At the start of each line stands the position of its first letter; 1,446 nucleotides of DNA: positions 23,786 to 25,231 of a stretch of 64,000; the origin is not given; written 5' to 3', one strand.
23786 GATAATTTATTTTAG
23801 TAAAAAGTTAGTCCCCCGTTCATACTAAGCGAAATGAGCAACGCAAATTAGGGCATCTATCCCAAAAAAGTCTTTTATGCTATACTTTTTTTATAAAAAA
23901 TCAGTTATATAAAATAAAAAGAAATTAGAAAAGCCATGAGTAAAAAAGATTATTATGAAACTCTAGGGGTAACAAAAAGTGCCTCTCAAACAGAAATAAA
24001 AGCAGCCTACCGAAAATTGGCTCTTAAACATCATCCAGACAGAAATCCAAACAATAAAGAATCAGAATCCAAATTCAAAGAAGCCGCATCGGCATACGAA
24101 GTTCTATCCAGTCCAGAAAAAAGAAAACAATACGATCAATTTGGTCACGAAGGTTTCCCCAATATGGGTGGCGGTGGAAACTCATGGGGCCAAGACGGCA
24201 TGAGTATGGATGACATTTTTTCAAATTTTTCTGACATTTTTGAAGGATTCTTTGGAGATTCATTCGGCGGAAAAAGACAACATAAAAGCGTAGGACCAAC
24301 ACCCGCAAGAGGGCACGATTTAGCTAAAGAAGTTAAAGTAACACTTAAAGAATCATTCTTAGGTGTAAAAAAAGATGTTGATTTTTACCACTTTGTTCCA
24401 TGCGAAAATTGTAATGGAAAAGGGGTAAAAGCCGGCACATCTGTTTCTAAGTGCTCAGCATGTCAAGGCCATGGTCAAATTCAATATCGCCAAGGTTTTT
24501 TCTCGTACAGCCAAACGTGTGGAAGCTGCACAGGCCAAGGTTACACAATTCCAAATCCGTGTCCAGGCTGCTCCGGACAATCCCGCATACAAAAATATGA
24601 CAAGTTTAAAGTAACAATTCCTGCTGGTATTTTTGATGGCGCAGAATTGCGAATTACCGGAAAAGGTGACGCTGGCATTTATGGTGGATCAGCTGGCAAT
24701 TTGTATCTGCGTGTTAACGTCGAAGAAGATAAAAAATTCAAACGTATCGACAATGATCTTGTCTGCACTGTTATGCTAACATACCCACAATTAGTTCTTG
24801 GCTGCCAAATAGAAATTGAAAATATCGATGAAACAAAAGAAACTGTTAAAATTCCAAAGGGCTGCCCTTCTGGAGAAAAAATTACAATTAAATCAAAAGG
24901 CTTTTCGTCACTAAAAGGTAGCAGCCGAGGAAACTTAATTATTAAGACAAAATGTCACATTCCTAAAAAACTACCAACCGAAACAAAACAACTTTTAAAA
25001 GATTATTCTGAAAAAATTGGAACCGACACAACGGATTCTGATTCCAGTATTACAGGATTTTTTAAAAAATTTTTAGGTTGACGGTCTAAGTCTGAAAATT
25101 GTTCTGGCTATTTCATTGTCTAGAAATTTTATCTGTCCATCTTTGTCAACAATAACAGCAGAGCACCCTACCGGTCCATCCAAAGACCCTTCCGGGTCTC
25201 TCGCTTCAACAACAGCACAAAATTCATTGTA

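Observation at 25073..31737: Array of 13 co-directional small secreted-protein genes forming a compositionally distinct island between dnaJ and a NurA-like gene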

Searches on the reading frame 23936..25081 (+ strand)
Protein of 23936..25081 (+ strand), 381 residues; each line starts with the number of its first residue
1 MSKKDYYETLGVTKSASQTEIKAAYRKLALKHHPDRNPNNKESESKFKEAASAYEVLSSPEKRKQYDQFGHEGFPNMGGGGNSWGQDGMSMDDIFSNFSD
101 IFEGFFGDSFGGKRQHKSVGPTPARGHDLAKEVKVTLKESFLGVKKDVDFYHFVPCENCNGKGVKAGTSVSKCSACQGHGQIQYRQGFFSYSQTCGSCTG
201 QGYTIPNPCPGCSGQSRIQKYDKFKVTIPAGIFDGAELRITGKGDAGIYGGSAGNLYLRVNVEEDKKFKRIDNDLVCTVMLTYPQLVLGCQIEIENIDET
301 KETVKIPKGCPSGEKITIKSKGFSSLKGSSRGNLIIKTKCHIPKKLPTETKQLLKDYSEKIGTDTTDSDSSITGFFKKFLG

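Call 5: search_protein_families(library=pfam, proteins=[window:23936-25081:+], max_evalue=1)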
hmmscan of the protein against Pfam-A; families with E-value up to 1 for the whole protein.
window:23936-25081:+ (381 aa): 5 families
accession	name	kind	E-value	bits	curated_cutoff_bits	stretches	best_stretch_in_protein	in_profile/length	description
PF01556.23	DnaJ_C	-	7.3e-36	123.9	26.6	1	131-343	3-152/152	DnaJ C terminal domain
PF00226.36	DnaJ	-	6.8e-27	93.8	27.8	1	5-67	1-63/63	DnaJ domain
PF00684.25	DnaJ_CXXCXGXG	-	4.7e-13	49.6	32.7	1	156-215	1-64/65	DnaJ central domain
PF15777.11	Anti-TRAP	-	2.4e-05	24.7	32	2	154-187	11-47/59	Tryptophan RNA-binding attenuator protein inhibitory protein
PF23733.2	GRXCR1-2_C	-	0.019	15.4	26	1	152-183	8-42/47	GRXCR1/2, C-terminal domain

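Call 6: find_encoding_contigs(protein=window:23936-25081:+, flank=10000, max_places=6)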
Protein window:23936-25081:+ (381 aa): no gene with exactly this product is on record in the collection.

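Call 7: find_homologous_proteins(query=window:23936-25081:+, max_evalue=1e-20)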
Query window:23936-25081:+ (381 aa): 7972 proteins with E <= 1e-20 among 8000 candidates; the best 120 are listed.
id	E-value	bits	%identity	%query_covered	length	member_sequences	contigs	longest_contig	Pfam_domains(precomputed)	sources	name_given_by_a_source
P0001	3.6e-259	877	100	100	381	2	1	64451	PF00226.37,PF15777.11,PF00684.26,PF01556.24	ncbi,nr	ncbi:molecular chaperone DnaJ [bacterium]|nr:molecular chaperone DnaJ [bacterium]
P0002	2.6e-195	667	73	100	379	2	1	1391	PF00226.37,PF00684.26,PF01556.24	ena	-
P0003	3.3e-195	667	74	100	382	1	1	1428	PF00226.37,PF00684.26,PF01556.24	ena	-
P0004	2.1e-169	582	64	100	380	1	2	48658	PF00226.37,PF00684.26,PF01556.24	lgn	-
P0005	3.4e-168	578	65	100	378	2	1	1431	PF00226.37,PF00684.26,PF01556.24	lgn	-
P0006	8.3e-167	573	64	100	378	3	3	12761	PF00226.37,PF00684.26,PF01556.24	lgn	-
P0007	8.8e-167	573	66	100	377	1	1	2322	PF00226.37,PF00684.26,PF01556.24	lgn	-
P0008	2.3e-166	572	64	100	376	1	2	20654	PF00226.37,PF00684.26,PF01556.24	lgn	-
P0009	3.4e-166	571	65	100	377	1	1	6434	PF00226.37,PF00684.26,PF01556.24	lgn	-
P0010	4.4e-166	571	65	100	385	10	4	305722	PF00226.37,PF00684.26,PF01556.24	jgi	jgi:molecular chaperone DnaJ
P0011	1.6e-165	569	63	100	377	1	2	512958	PF00226.37,PF00684.26,PF01556.24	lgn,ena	-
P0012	3.0e-165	568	65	100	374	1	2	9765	PF00226.37,PF00684.26,PF01556.24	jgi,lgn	-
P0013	4.8e-165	567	63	100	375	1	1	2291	PF00226.37,PF15777.11,PF00684.26,PF01556.24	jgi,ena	-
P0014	1.2e-164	566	63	100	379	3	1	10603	PF00226.37,PF00684.26,PF01556.24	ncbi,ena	-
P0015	2.5e-164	565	62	100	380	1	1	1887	PF00226.37,PF00684.26,PF01556.24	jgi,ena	-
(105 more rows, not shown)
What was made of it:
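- Organism: Dependentiae (call 7).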

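Call 11: find_encoding_contigs(protein=P0004, flank=10000, max_places=3)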
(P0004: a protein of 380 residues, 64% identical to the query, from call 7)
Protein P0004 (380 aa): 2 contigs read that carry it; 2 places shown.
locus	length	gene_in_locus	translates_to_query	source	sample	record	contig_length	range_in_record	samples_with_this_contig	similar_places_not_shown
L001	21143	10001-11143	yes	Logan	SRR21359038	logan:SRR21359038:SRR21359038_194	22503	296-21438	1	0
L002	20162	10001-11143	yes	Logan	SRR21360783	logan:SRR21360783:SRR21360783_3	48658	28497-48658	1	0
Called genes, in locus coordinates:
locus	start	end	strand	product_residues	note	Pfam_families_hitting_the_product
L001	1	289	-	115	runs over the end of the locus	PF01258:zf-dskA_traR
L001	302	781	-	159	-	PF00383:dCMP_cyt_deam_1, PF14437:MafB19-deam, PF14439:Bd3614-deam (weak)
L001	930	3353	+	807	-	PF02518:HATPase_c, PF00204:DNA_gyraseB, PF01751:Toprim, PF21249:GyrB_hook (weak), PF00986:DNA_gyraseB_C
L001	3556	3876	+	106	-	-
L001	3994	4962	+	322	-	PF01171:ATP_bind_3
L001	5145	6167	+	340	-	PF13103:TonB_2 (weak)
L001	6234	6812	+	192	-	-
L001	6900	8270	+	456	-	PF01266:DAO (weak), PF01593:Amino_oxidase, PF13450:NAD_binding_8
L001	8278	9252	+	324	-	PF01073:3Beta_HSD, PF01370:Epimerase, PF02719:Polysacc_synt_2, PF04321:RmlD_sub_bind, PF05368:NmrA (weak), PF13460:NAD_binding_10, PF16363:GDP_Man_Dehyd, PF07993:NAD_binding_4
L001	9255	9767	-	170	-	-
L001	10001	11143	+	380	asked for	PF00226:DnaJ, PF01556:DnaJ_C, PF00684:DnaJ_CXXCXGXG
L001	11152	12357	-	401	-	-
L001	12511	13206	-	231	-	-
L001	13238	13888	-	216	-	-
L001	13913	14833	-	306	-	-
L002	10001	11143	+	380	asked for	PF00226:DnaJ, PF01556:DnaJ_C, PF00684:DnaJ_CXXCXGXG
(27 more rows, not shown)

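Call 12: find_encoding_contigs(protein=P0001, flank=10000, max_places=3)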
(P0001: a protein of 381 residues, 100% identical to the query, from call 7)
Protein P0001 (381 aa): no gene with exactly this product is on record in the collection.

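Call 15: find_related_loci(query=window:23936-25081:+, collection=genome_contigs, flank=10000)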
Query window:23936-25081:+ (381 aa) in genome_contigs; peptide patterns used: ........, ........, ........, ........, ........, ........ (x = any residue, [..] = any of these).
599 stretches matched a pattern (row limit reached: there are more); 541 encode a relative of the query (tblastn E <= 1e-3); the best 80 are kept; 80 distinct loci.
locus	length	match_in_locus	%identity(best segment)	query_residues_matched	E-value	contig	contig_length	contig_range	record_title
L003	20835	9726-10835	60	8-381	3e-142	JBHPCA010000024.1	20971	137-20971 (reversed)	Candidatus Dependentiae bacterium isolate SAG AM-311-O15 NODE_24_length_20971_cov_30.147973, whole genome shotgun sequen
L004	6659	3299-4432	54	1-381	1e-123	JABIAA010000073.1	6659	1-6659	MAG: bacterium isolate SI047_bin97 k141_842796, whole genome shotgun sequence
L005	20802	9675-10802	41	1-381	3e-95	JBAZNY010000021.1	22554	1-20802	MAG: Bdellovibrionales bacterium isolate SO_2017_LW4_81 scaffold_4636_c1_LW137-91_2017, whole genome shotgun sequence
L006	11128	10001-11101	43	1-377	7e-93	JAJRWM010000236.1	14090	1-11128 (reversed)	MAG: bacterium isolate Dive96_bin2.216 k141_4504243, whole genome shotgun sequence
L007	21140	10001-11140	44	1-380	9e-92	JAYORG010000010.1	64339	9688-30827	MAG: Rickettsiales bacterium isolate 139567_S168_rosella_bins.tsv.125 NODE_337_length_64339_cov_8.301801, whole genome s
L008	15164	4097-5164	41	1-361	2e-90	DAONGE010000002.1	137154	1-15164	MAG TPA_asm: Candidatus Omnitrophota bacterium isolate AMR_MDS_3825 NODE_53_length_137154_cov_7.471630, whole genome sho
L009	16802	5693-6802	40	1-379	3e-90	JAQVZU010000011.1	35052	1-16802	MAG: Alphaproteobacteria bacterium isolate STF2_180 NODE_2553_length_35052_cov_4.519198_Sandtown_F2, whole genome shotgu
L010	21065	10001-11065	40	1-357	1e-89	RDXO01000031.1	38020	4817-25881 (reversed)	MAG: Alphaproteobacteria bacterium isolate PH2015_12D_46_26 PH2015_12D_scaffold_312, whole genome shotgun sequence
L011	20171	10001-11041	42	1-351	1e-88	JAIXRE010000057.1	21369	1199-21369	MAG: Rickettsiaceae bacterium isolate C4_MAG_00054 pond_C4_MAG_00054_000000000056, whole genome shotgun sequence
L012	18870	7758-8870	40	1-378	1e-88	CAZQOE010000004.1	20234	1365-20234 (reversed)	MAG TPA_asm: uncultured Rhodospirillaceae bacterium isolate SRP192927_co1_332 genome assembly, contig: NODE_5277_length_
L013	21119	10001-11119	40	1-378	5e-88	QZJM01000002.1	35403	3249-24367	MAG: Dethiobacter sp. isolate SURF_39 Ga0104751_1001787, whole genome shotgun sequence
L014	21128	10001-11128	40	1-379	5e-88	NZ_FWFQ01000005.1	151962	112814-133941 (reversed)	Pseudoruegeria aquimaris strain CECT 7680, whole genome shotgun sequence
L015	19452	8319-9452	42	1-379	5e-88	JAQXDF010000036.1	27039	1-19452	MAG: Rickettsiaceae bacterium isolate cluster4_bin.61 k119_206178, whole genome shotgun sequence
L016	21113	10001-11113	40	1-378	3e-87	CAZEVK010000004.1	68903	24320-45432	MAG TPA_asm: uncultured Rickettsia sp. isolate SRP286056_co2_91 genome assembly, contig: NODE_390_length_68903_cov_6.104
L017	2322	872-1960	41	1-381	8e-91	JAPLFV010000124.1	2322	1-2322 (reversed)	MAG: Proteobacteria bacterium isolate LacPavin_0818_WC50_MAG_42_9 LacPavin_0818_WC50_scaffold_1098230, whole genome shot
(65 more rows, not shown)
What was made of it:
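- Tried and rejected: genome_contigs scan with DnaJ (call 15) mostly returned generic DnaJ loci.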

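Call 33: find_encoding_contigs(protein=P0008, flank=10000, max_places=1)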
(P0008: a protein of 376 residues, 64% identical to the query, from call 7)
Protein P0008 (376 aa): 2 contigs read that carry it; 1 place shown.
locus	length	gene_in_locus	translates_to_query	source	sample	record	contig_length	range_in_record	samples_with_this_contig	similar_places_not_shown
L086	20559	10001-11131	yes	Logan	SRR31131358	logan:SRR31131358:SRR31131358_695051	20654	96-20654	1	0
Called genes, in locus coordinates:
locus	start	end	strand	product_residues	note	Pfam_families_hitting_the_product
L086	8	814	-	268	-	PF00383:dCMP_cyt_deam_1, PF14437:MafB19-deam, PF01258:zf-dskA_traR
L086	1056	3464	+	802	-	PF02518:HATPase_c, PF00204:DNA_gyraseB, PF01751:Toprim, PF21249:GyrB_hook, PF00986:DNA_gyraseB_C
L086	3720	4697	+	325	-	PF01171:ATP_bind_3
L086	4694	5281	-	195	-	PF02245:Pur_DNA_glyco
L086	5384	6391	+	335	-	-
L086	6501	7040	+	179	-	-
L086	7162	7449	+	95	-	-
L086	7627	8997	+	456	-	PF01266:DAO (weak), PF01593:Amino_oxidase, PF13450:NAD_binding_8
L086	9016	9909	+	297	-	PF00106:adh_short (faint), PF01370:Epimerase, PF02719:Polysacc_synt_2, PF04321:RmlD_sub_bind, PF01073:3Beta_HSD, PF13460:NAD_binding_10, PF16363:GDP_Man_Dehyd, PF07993:NAD_binding_4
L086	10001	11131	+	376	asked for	PF00226:DnaJ, PF01556:DnaJ_C, PF00684:DnaJ_CXXCXGXG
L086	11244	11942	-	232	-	-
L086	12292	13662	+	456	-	PF00232:Glyco_hydro_1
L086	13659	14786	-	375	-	PF09376:NurA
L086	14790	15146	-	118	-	PF01592:NifU_N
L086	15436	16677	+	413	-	-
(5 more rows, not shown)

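Call 34: find_encoding_contigs(protein=P0010, flank=10000, max_places=1)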
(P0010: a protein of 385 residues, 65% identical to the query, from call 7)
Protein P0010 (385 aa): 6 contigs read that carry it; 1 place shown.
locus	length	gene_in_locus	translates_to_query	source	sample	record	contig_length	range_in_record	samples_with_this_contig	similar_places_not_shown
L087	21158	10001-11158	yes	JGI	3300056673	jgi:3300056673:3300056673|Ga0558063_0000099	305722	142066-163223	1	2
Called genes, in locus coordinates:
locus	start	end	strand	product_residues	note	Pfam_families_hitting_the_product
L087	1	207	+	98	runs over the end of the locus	PF01541:GIY-YIG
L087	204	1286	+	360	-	PF01171:ATP_bind_3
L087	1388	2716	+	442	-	-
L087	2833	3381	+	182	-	-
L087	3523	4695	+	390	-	-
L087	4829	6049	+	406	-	PF13103:TonB_2 (faint)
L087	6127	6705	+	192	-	-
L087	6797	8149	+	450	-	PF01593:Amino_oxidase, PF13450:NAD_binding_8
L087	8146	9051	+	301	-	PF00106:adh_short, PF01073:3Beta_HSD, PF01370:Epimerase, PF02719:Polysacc_synt_2, PF04321:RmlD_sub_bind, PF05368:NmrA, PF16363:GDP_Man_Dehyd, PF07993:NAD_binding_4, +2 more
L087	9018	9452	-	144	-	-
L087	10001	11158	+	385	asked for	PF00226:DnaJ, PF01556:DnaJ_C, PF00684:DnaJ_CXXCXGXG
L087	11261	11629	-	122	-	-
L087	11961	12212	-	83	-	-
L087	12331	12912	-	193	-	-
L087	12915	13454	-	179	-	-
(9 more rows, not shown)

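Call 35: find_encoding_contigs(protein=P0011, flank=10000, max_places=1)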
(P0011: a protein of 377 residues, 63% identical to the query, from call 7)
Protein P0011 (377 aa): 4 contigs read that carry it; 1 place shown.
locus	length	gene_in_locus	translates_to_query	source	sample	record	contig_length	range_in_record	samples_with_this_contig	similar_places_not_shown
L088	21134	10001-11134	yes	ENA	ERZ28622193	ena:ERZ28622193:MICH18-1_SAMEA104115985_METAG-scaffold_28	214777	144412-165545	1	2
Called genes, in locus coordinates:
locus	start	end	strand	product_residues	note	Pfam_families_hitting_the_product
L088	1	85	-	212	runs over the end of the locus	PF00383:dCMP_cyt_deam_1, PF14437:MafB19-deam, PF14439:Bd3614-deam (weak)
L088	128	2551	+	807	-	PF02518:HATPase_c, PF00204:DNA_gyraseB, PF01751:Toprim, PF21249:GyrB_hook (faint), PF00986:DNA_gyraseB_C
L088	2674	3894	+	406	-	PF03069:FmdA_AmdA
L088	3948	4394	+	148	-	-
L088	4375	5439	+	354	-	PF01171:ATP_bind_3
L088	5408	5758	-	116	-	-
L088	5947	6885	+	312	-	PF13103:TonB_2 (faint)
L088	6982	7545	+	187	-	-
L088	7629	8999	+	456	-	PF01266:DAO (weak), PF01593:Amino_oxidase, PF13450:NAD_binding_8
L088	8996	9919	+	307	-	PF00106:adh_short (weak), PF04321:RmlD_sub_bind, PF08659:KR, PF01073:3Beta_HSD, PF01370:Epimerase, PF02719:Polysacc_synt_2, PF07993:NAD_binding_4, PF16363:GDP_Man_Dehyd, +2 more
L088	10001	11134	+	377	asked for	PF00226:DnaJ, PF00684:DnaJ_CXXCXGXG, PF01556:DnaJ_C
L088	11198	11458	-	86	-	-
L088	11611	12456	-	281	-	-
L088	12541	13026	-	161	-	-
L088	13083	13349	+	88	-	-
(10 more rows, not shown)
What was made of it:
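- On Dependentiae signal-peptide ORFan class (descriptive, not a homology family): DnaJ and synteny place the contig in Dependentiae (calls 7, 11, 33-35).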
